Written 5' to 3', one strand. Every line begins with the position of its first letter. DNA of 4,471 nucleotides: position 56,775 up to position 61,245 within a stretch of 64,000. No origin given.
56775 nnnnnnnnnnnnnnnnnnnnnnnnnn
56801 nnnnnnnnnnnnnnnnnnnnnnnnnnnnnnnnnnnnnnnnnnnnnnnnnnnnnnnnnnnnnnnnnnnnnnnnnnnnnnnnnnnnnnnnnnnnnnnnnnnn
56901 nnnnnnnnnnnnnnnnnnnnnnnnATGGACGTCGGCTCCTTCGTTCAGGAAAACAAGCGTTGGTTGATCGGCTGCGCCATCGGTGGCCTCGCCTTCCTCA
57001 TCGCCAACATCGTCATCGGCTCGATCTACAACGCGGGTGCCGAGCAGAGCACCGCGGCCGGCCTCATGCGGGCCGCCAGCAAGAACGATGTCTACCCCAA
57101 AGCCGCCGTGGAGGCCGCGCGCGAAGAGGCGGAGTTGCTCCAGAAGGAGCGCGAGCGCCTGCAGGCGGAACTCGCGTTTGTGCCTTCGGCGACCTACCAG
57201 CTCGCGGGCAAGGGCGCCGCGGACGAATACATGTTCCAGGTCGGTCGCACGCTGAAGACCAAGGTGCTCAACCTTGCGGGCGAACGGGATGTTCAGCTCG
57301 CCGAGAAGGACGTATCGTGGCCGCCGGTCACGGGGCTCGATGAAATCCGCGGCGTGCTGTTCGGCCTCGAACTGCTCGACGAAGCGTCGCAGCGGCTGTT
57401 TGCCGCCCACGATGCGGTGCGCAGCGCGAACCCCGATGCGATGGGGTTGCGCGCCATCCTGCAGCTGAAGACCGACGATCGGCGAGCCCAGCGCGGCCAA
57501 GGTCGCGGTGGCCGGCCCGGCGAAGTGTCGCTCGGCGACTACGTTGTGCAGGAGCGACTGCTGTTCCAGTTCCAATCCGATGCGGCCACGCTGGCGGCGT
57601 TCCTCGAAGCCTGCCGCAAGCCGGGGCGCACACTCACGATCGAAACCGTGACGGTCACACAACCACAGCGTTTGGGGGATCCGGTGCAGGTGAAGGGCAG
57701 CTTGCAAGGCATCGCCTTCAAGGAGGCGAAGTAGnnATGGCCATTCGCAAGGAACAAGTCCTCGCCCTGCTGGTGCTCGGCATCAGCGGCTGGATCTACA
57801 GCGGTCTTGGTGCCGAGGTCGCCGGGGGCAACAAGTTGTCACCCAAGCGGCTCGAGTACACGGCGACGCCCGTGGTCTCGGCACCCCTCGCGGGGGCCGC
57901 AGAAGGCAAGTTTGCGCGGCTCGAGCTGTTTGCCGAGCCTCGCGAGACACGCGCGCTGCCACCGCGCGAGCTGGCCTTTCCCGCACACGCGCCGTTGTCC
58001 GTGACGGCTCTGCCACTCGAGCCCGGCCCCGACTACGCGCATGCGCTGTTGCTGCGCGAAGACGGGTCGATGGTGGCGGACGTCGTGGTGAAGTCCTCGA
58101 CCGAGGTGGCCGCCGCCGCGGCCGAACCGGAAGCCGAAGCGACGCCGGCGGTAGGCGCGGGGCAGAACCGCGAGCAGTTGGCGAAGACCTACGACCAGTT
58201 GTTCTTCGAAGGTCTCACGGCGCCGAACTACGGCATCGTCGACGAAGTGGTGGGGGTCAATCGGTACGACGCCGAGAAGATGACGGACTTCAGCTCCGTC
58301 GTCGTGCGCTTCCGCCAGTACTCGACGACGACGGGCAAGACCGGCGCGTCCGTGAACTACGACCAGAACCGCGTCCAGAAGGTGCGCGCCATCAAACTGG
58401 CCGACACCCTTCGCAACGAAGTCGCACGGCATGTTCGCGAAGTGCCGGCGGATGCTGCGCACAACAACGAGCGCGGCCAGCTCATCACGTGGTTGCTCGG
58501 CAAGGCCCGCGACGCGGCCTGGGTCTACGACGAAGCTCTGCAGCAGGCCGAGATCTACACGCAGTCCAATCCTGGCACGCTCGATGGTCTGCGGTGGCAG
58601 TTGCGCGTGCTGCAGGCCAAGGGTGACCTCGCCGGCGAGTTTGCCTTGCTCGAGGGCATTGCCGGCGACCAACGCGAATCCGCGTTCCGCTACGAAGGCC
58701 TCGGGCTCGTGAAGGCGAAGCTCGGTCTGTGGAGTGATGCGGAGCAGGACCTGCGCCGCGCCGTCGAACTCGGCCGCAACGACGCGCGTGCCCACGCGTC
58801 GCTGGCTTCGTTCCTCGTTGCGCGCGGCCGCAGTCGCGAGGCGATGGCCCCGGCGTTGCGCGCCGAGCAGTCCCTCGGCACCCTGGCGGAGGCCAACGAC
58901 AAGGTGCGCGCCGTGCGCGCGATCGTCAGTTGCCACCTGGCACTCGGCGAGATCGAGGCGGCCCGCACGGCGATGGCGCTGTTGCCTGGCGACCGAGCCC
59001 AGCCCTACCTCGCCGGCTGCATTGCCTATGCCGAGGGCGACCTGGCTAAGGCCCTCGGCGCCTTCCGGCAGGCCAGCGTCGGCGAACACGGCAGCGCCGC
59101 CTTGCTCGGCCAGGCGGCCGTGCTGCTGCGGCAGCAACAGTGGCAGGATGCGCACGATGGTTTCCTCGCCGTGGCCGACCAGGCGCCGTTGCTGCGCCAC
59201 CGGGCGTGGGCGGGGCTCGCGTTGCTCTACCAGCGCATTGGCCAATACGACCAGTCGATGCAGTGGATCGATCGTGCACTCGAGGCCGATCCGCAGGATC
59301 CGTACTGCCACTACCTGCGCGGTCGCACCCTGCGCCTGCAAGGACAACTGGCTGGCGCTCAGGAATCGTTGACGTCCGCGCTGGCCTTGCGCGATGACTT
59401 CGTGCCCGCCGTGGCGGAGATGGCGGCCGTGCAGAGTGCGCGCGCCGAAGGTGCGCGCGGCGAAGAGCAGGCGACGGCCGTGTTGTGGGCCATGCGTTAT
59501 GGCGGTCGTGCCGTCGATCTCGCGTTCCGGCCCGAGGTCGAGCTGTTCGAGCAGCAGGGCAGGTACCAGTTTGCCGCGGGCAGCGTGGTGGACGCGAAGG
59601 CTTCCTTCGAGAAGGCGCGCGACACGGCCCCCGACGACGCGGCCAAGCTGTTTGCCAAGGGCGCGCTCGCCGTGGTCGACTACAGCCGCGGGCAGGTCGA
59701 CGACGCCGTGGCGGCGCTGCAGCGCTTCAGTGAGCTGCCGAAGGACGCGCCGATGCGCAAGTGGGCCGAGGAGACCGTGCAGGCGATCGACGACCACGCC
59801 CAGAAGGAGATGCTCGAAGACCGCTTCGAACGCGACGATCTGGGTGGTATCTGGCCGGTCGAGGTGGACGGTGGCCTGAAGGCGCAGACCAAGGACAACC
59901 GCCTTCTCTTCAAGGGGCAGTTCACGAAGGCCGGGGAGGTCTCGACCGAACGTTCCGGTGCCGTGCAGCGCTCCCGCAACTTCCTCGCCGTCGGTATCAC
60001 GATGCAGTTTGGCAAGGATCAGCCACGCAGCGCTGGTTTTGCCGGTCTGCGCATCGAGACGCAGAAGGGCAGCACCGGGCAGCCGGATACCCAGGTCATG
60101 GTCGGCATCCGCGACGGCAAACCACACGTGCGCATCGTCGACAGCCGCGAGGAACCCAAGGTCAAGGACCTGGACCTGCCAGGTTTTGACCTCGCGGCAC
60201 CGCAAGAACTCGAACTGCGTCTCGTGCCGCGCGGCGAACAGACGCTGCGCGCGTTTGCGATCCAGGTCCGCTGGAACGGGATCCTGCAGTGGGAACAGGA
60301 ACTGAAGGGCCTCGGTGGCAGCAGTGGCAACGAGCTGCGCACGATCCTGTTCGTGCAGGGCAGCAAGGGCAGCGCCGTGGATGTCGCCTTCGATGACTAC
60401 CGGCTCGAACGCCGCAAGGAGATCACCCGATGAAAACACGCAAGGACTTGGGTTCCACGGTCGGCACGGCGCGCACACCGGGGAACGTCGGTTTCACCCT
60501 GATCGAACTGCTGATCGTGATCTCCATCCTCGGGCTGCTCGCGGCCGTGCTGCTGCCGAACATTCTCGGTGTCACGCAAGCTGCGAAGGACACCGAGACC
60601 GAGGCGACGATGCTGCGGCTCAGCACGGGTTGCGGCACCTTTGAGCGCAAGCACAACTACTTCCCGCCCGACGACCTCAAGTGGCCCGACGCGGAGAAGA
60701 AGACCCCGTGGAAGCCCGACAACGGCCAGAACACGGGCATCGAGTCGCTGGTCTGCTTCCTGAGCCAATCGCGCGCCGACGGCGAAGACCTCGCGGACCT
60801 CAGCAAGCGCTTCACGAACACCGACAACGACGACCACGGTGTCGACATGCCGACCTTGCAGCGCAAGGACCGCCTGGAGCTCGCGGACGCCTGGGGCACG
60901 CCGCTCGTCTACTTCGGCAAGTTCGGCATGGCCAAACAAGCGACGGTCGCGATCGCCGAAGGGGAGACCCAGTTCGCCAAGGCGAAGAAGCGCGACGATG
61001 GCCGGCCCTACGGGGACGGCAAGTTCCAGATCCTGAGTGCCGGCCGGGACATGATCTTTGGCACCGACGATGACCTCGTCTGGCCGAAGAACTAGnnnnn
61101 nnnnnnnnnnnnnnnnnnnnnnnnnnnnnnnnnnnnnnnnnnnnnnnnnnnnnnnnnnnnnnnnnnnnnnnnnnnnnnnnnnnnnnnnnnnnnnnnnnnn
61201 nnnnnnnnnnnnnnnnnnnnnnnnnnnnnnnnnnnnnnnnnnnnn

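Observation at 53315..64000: Atypical T2SS/type IV pilus-like operon led by an FHA-TM protein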

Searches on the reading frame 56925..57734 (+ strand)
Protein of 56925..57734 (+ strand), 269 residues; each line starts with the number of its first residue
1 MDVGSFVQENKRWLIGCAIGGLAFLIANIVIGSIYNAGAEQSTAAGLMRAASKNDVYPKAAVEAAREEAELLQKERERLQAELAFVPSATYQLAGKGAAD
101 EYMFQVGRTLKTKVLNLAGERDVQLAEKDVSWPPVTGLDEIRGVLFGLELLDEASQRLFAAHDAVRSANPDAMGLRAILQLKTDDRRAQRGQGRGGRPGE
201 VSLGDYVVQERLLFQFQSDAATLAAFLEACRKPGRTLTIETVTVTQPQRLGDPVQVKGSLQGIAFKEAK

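Call 10: search_protein_families(library=pfam, proteins=[window:56925-57734:+], max_evalue=0.1)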
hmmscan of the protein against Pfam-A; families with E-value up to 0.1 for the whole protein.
window:56925-57734:+ (269 aa): 2 families
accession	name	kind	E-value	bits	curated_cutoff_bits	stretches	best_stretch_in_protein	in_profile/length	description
PF12670.12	DUF3792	-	0.053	14.1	31.3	1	8-48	60-99/115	Protein of unknown function (DUF3792)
PF13747.11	DUF4164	-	0.097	13.6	27.2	0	59-83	31-55/89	Domain of unknown function (DUF4164)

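Call 11: search_protein_families(library=ncbifam, proteins=[window:56925-57734:+], max_evalue=0.1)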
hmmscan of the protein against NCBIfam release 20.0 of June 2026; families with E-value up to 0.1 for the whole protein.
window:56925-57734:+ (269 aa): 0 families

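Call 48: search_solved_structures(query=A3, max_evalue=10)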
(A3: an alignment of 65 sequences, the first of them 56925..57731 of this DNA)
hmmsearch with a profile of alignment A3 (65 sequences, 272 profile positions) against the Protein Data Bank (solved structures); distinct sequences matched with E-value up to 10: 1.
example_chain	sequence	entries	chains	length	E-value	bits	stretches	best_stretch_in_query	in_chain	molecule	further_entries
2cr7_A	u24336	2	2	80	2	10.8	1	201-231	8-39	Paired amphipathic helix protein Sin3b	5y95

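Call 62: predict_structure(alignment_id=A3)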
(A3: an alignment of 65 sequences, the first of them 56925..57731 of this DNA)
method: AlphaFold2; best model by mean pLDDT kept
length: 269 residues; sequences in the alignment: 65
mean_pLDDT: 88.4   pTM: 0.73
mean pLDDT of the five models: 88.4, 87.2, 87.0, 85.3, 84.8
residues with pLDDT >= 90: 188; 70-90: 45; 50-70: 35; < 50: 1
segments of 3 or more residues with pLDDT < 50: none
pLDDT, mean of each block of 10 residues (from residue 1): 79 89 85 60 58 65 92 94 95 94 97 98 98 94 97 98 98 98 80 63 83 98 98 96 95 97 89
secondary structure, 60 per line:
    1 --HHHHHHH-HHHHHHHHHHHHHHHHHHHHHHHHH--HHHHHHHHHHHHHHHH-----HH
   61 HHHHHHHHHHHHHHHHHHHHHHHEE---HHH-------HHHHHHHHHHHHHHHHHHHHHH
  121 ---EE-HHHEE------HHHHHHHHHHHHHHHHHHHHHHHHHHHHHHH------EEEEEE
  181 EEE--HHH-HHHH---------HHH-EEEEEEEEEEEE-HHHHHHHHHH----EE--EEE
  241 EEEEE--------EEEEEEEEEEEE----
elements in order: H3-9 H11-35 H38-53 H59-83 H99-120 H138-168 E175-183 H190-193 E207-218 H220-229 E238-245 E254-265

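Call 65: fold_search(model_id=the predicted structure, library=pdb)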
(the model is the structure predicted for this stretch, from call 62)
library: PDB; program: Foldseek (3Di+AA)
matches with E <= 10: 746; with E <= 0.001: 12
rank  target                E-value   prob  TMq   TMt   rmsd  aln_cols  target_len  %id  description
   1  6kny_A                8.2e-07  1.00  0.47  0.69   5.0       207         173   11  Structure of Amuc_1100 without transmembrane region from Akkermansia muciniphila (released 2020-04-15)
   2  6laf_A                8.2e-07  1.00  0.44  0.65   6.2       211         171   11  Crystal structure of the core domain of Amuc_1100 from Akkermansia muciniphila (released 2020-08-05)
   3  6lad_A                1.2e-06  1.00  0.44  0.59   5.5       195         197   10  Crystal structure of Amuc_1100 from Akkermansia muciniphila (released 2020-08-05)
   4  6lad_B                1.7e-06  1.00  0.45  0.63   7.5       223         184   12  Crystal structure of Amuc_1100 from Akkermansia muciniphila (released 2020-08-05)
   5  6lad_C                1.7e-06  1.00  0.46  0.61   7.9       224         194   13  Crystal structure of Amuc_1100 from Akkermansia muciniphila (released 2020-08-05)
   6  6lad_D                1.7e-06  1.00  0.44  0.61   8.2       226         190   12  Crystal structure of Amuc_1100 from Akkermansia muciniphila (released 2020-08-05)
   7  6kny_B                5.2e-06  1.00  0.44  0.60   6.3       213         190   11  Structure of Amuc_1100 without transmembrane region from Akkermansia muciniphila (released 2020-04-15)
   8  6lad_F                6.2e-06  1.00  0.45  0.64   7.6       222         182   13  Crystal structure of Amuc_1100 from Akkermansia muciniphila (released 2020-08-05)
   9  6laf_B                6.6e-06  1.00  0.44  0.61   6.4       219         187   10  Crystal structure of the core domain of Amuc_1100 from Akkermansia muciniphila (released 2020-08-05)
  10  6lad_E                8.3e-06  1.00  0.43  0.60   8.2       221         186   12  Crystal structure of Amuc_1100 from Akkermansia muciniphila (released 2020-08-05)
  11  3jc8_Oa               1.4e-04  1.00  0.28  0.39  17.7       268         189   13  Architectural model of the type IVa pilus machine in a piliated state (released 2016-03-16)
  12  2rjz_A                8.2e-04  1.00  0.28  0.53  14.9       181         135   10  Crystal structure of the type 4 fimbrial biogenesis protein PilO from Pseudomonas aeruginosa (released 2007-11-06)
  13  2rjz_B                1.4e-03  1.00  0.28  0.54  15.2       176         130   10  Crystal structure of the type 4 fimbrial biogenesis protein PilO from Pseudomonas aeruginosa (released 2007-11-06)
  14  8fwm_AT               1.8e-03  0.87  0.18  0.25  11.3       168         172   11  Structure of tail-neck junction of Agrobacterium phage Milano (released 2023-12-06)
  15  8fwm_AS               4.1e-03  0.90  0.19  0.28  11.0       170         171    9  Structure of tail-neck junction of Agrobacterium phage Milano (released 2023-12-06)
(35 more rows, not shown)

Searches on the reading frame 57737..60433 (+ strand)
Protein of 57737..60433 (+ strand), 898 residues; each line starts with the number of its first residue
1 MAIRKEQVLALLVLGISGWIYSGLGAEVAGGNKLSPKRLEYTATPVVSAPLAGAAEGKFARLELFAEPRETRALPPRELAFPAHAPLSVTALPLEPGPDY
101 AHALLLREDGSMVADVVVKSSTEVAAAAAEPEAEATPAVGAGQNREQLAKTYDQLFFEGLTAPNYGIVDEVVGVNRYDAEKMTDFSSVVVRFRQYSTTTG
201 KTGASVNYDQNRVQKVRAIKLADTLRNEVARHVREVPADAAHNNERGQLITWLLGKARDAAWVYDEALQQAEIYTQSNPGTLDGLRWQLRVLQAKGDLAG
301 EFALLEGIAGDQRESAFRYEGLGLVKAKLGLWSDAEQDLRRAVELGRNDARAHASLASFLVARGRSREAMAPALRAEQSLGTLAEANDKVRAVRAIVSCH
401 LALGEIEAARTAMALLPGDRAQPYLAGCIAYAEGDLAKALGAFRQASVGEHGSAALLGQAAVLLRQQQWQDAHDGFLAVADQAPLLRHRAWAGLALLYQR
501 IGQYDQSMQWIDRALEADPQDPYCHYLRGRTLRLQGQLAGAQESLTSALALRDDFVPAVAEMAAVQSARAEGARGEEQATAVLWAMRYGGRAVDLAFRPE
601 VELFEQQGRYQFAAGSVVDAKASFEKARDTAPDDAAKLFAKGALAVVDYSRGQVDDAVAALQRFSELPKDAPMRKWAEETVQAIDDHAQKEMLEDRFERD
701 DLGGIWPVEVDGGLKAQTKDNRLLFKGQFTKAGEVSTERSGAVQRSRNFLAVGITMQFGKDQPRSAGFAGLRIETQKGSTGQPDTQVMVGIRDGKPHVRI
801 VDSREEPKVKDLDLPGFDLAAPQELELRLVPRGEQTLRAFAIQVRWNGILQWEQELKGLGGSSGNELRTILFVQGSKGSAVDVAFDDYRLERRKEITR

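Call 10: search_protein_families(library=pfam, proteins=[window:57737-60433:+], max_evalue=0.1)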
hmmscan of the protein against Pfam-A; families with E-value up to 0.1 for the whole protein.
window:57737-60433:+ (898 aa): 17 families
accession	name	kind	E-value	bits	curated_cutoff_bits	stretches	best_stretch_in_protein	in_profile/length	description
PF07719.23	TPR_2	-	1.1e-14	53.7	27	2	489-521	2-34/34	Tetratricopeptide repeat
PF14559.12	TPR_19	-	1.2e-14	54.8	25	3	489-529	26-66/68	Tetratricopeptide repeat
PF13431.12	TPR_17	-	1.2e-10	41.3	24.4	1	512-543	3-34/34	Tetratricopeptide repeat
PF00515.34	TPR_1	-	5.5e-10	39.1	27.8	1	489-521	2-34/34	Tetratricopeptide repeat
PF13428.12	TPR_14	-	1.1e-08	35.4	23.5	1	489-530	2-43/44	Tetratricopeptide repeat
PF13414.12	TPR_11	-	1.3e-08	34.9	26.8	1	501-533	7-39/42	TPR repeat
PF13181.12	TPR_8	-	2.3e-08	34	25.7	1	489-521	2-34/34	Tetratricopeptide repeat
PF13432.12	TPR_16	-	3.1e-07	31.1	32.7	2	459-522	3-65/65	Tetratricopeptide repeat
PF13424.12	TPR_12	-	2.6e-06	28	30.1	1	489-552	4-75/77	Tetratricopeptide repeat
PF23300.3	HEAT_Nup120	-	3.2e-06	27.5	29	1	401-475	7-83/170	Nucleoporin Nup120, HEAT repeats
PF12895.13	ANAPC3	-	1.7e-05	25.5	27.2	1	495-533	30-67/82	Anaphase-promoting complex, cyclosome, subunit 3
PF13176.12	TPR_7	-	0.00031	21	27.9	1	490-522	1-35/36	Tetratricopeptide repeat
PF12569.14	NatA_aux_su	-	0.00063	19.2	33.3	1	494-555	198-261/515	N-terminal acetyltransferase A, auxiliary subunit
PF13371.12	TPR_9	-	0.0062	17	35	0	497-553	4-60/73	Tetratricopeptide repeat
PF19458.4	DUF5995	-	0.029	14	27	1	184-272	111-199/225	Family of unknown function (DUF5995)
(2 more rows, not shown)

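Call 11: search_protein_families(library=ncbifam, proteins=[window:57737-60433:+], max_evalue=0.1)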
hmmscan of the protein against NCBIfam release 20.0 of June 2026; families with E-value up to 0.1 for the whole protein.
window:57737-60433:+ (898 aa): 18 families
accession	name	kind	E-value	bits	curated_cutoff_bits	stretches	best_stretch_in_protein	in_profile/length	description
TIGR02917.1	PEP_TPR_lipo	equivalog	2.7e-16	58.7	312.2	2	322-521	369-566/899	XrtA/PEP-CTERM system TPR-repeat protein PrsT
TIGR02521.1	type_IV_pilW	equivalog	3.7e-13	49.6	154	4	603-699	137-231/234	type IV pilus biogenesis/stability protein PilW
NF040959.1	MamA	equivalog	2.1e-11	43.7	200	1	490-564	107-181/204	magnetosome protein MamA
TIGR02552.1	LcrH_SycD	equivalog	3.1e-09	36.7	104.8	1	486-553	50-117/136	SycD/LcrH family type III secretion system chaperone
NF041522.1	TPR_sll0314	equivalog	1.4e-07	31.1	225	1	489-552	181-244/275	Sll0314/Alr1548 family TPR repeat-containing protein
NF033762.1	social_mot_Tgl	equivalog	4.5e-07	29.5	225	0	494-570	37-114/252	social motility TPR repeat lipoprotein Tgl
NF047371.1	FlcA_CTERM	equivalog_domain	1.3e-06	27.2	300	1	502-663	327-498/646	periplasmic flagellar collar protein FlcA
NF052415.1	T3SS_chap_SctY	equivalog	8.4e-06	26.3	70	1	454-550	7-105/106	type III secretion apparatus assembly chaperone SctY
NF047558.1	TPR_END_plus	domain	3.5e-05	23.7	32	0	490-520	1-31/56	TPR end-of-group domain-containing protein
TIGR00990.1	3a0801s09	subfamily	0.00011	21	757.25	0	604-664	402-459/615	mitochondrial import receptor subunit TOM70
NF033920.0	C39_PA2778_fam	equivalog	0.00012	21.6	150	0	381-473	151-244/255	PA2778 family cysteine peptidase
TIGR03302.1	OM_YfiO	subfamily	0.0011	18.5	81.4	1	606-667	38-99/239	outer membrane protein assembly factor BamD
NF008757.0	PRK11788.1-5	equivalog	0.0017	17.6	363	1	431-555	191-315/388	lipopolysaccharide assembly protein LapB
NF033758.1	gliding_GltE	equivalog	0.0047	15.9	225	1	513-572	213-272/411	adventurous gliding motility TPR repeat lipoprotein GltE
NF008391.2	PRK11189.1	equivalog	0.0054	16.3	250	0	494-547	105-158/297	lipoprotein NlpI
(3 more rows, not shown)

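Call 68: search_solved_structures(query=A4, max_evalue=0.01)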
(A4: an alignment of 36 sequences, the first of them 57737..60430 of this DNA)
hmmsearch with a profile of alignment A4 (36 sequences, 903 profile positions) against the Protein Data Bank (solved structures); distinct sequences matched with E-value up to 0.01: 224 (the best 60 are shown).
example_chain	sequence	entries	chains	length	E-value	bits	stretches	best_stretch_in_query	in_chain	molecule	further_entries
9qhb_A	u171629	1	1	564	2.8e-74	254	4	424-572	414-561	Engineered tetratricopeptide repeat protein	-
8bu0_A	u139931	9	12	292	2.2e-42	148.5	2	423-568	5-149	Consensus tetratricopeptide repeat protein | Crystal structure of an 8-repeat consensus TPR superhelix with Zinc. | Monomer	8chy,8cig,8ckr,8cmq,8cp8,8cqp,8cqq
9qhc_A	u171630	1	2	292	1.8e-38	135.6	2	423-568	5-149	Engineered tetratricopeptide repeat protein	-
9eh1_Q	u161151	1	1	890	5.4e-27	97.6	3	399-530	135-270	RNA polymerase-associated protein CTR9 homolog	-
7oop_S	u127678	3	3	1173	2e-26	95.7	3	399-530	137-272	RNA polymerase-associated protein CTR9 homolog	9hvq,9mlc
6ted_Q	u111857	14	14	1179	2.1e-26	95.6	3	399-530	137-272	RNA polymerase-associated protein CTR9 homolog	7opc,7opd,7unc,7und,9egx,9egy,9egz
7yea_A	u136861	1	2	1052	6.5e-26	94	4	403-578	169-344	UDP-N-acetylglucosamine--peptide N-acetylglucosaminyltransferase 110 kDa subunit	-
7yeh_B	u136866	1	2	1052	7e-26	93.9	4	403-574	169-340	UDP-N-acetylglucosamine--peptide N-acetylglucosaminyltransferase 110 kDa subunit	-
7ntf_A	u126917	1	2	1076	1.1e-25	93.3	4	403-578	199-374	Isoform 1 of UDP-N-acetylglucosamine--peptide N-acetylglucosaminyltransferase 110 kDa subu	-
8a3y_Q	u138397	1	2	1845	2.6e-25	92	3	399-530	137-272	RNA polymerase-associated protein CTR9 homolog,RNA polymerase-associated protein LEO1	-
7qdr_B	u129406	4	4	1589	2.6e-25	92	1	404-602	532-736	Tetratricopeptide repeat protein 37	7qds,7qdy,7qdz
9g8o_B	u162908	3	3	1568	2.8e-25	91.9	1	404-602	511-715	Superkiller complex protein 3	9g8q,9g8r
7y4i_A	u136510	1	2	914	6.8e-25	90.6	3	437-525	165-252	Probable UDP-N-acetylglucosamine--peptide N-acetylglucosaminyltransferase SPINDLY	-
8dtf_A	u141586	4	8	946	8.1e-25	90.4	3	437-525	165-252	Probable UDP-N-acetylglucosamine--peptide N-acetylglucosaminyltransferase SPINDLY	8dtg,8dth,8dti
1w3b_A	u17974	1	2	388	1.2e-22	83.2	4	431-570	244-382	UDP-N-ACETYLGLUCOSAMINE--PEPTIDE N-ACETYLGLUCOSAMINYLTRANSFERASE 110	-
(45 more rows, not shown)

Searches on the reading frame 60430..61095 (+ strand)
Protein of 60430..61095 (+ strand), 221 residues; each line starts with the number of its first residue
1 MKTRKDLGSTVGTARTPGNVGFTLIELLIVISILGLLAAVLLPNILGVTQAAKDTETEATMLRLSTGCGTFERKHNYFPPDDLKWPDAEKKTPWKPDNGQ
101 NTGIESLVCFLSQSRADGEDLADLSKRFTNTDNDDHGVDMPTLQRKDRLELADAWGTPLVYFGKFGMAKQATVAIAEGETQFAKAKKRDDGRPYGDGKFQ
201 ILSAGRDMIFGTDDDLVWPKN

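Call 10: search_protein_families(library=pfam, proteins=[window:60430-61095:+], max_evalue=0.1)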
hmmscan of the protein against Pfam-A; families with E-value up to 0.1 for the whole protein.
window:60430-61095:+ (221 aa): 1 family
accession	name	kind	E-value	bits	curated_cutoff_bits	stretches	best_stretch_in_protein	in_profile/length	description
PF07963.17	N_methyl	-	7.5e-05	22.6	21.2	1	21-42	6-27/27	Prokaryotic N-terminal methylation motif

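Call 11: search_protein_families(library=ncbifam, proteins=[window:60430-61095:+], max_evalue=0.1)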
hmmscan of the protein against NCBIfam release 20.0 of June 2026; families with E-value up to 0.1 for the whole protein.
window:60430-61095:+ (221 aa): 13 families
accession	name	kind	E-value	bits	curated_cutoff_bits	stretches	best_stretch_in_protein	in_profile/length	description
TIGR01710.1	typeII_sec_gspG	equivalog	4.6e-10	39.6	88.85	1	21-79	2-60/134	type II secretion system major pseudopilin GspG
NF041775.1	typeIV_PilA_Myxo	equivalog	5e-09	36.4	400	1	16-69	7-60/214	type IV pilin protein PilA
NF041013.1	T4P_ComGE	equivalog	3e-06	27.2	49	1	19-64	3-48/83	competence type IV pilus minor pilin ComGE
NF040999.1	pilin_ComGC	equivalog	3.9e-06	26.9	75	1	21-74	3-56/84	competence type IV pilus major pilin ComGC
TIGR02532.1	IV_pilin_GFxxxE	domain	1.9e-05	24.3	16.3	1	21-42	3-24/24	prepilin-type N-terminal cleavage/methylation domain-containing protein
TIGR01708.2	typeII_sec_gspH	equivalog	8.6e-05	22.6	80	1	21-62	3-41/169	type II secretion system minor pseudopilin GspH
NF007862.0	PRK10574.1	equivalog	0.00021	21.5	138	1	20-61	5-46/145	prepilin peptidase-dependent pilin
TIGR02596.1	TIGR02596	subfamily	0.003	17.7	70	1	22-55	1-34/196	Verru_Chthon cassette protein D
TIGR01711.1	gspJ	equivalog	0.0094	15.8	64.85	1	21-62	2-44/192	type II secretion system minor pseudopilin GspJ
TIGR01707.1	gspI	equivalog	0.056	13.9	44.35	1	21-53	1-33/101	type II secretion system minor pseudopilin GspI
NF041002.1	pilin_ComGF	equivalog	0.058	13.6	80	1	20-55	2-36/139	competence type IV pilus minor pilin ComGF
NF007800.0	PRK10506.1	equivalog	0.084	12.7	158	0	20-40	9-29/163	prepilin peptidase-dependent protein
TIGR02599.1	TIGR02599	subfamily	0.088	12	256.5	0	21-55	1-35/361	Verru_Chthon cassette protein C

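Call 88: search_solved_structures(query=A6, max_evalue=1, show_alignments=1)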
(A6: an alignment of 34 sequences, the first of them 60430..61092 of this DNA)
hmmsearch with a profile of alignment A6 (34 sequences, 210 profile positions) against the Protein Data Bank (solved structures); distinct sequences matched with E-value up to 1: 31.
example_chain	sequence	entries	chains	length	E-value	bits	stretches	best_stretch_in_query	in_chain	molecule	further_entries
9egp_A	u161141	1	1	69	3.5e-15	59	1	5-70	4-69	Geopilin domain 1 protein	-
7tgg_A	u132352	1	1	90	2.4e-13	53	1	4-71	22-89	Geopilin domain 1 protein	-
5wda_A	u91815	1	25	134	4.2e-13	52.3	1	12-72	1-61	General secretion pathway protein G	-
6xxd_A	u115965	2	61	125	2.2e-11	46.7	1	12-73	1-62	PilA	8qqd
2m7g_A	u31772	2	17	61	4.6e-11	45.6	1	12-71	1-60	Geopilin domain 1 protein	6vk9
8tj2_C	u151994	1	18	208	4.8e-11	45.5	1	12-68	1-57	Type IV major pilin protein PilA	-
8p3b_A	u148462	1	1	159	1.6e-10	43.8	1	12-84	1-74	Fimbrial protein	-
5kua_A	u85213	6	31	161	2e-10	43.5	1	12-83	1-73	pilin | Neisseria meningitidis PilE variant SB-GATDH | Neisseria meningitidis PilE, SB-DATDH variant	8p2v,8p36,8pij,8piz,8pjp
2hi2_A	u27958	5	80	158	3.1e-10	42.9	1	12-76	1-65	Fimbrial protein | PilA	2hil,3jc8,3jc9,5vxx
1ay2_A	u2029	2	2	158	4.1e-10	42.5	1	12-75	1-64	TYPE 4 PILIN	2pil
8pfb_G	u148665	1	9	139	2.6e-09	39.9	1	12-90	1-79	Type IV pilin PilE1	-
9laa_A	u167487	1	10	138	5e-09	38.9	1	4-40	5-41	Type IV pilin protein PilA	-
6xxe_A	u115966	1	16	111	4.3e-08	35.9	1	12-62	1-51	Uncharacterized protein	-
8tum_e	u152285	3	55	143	4.7e-08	35.8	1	12-60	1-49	Type IV major pilin protein PilA | Pilin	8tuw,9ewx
8qqj_J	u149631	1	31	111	4.7e-08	35.7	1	12-61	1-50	Type IV narrow pilus major component PilA5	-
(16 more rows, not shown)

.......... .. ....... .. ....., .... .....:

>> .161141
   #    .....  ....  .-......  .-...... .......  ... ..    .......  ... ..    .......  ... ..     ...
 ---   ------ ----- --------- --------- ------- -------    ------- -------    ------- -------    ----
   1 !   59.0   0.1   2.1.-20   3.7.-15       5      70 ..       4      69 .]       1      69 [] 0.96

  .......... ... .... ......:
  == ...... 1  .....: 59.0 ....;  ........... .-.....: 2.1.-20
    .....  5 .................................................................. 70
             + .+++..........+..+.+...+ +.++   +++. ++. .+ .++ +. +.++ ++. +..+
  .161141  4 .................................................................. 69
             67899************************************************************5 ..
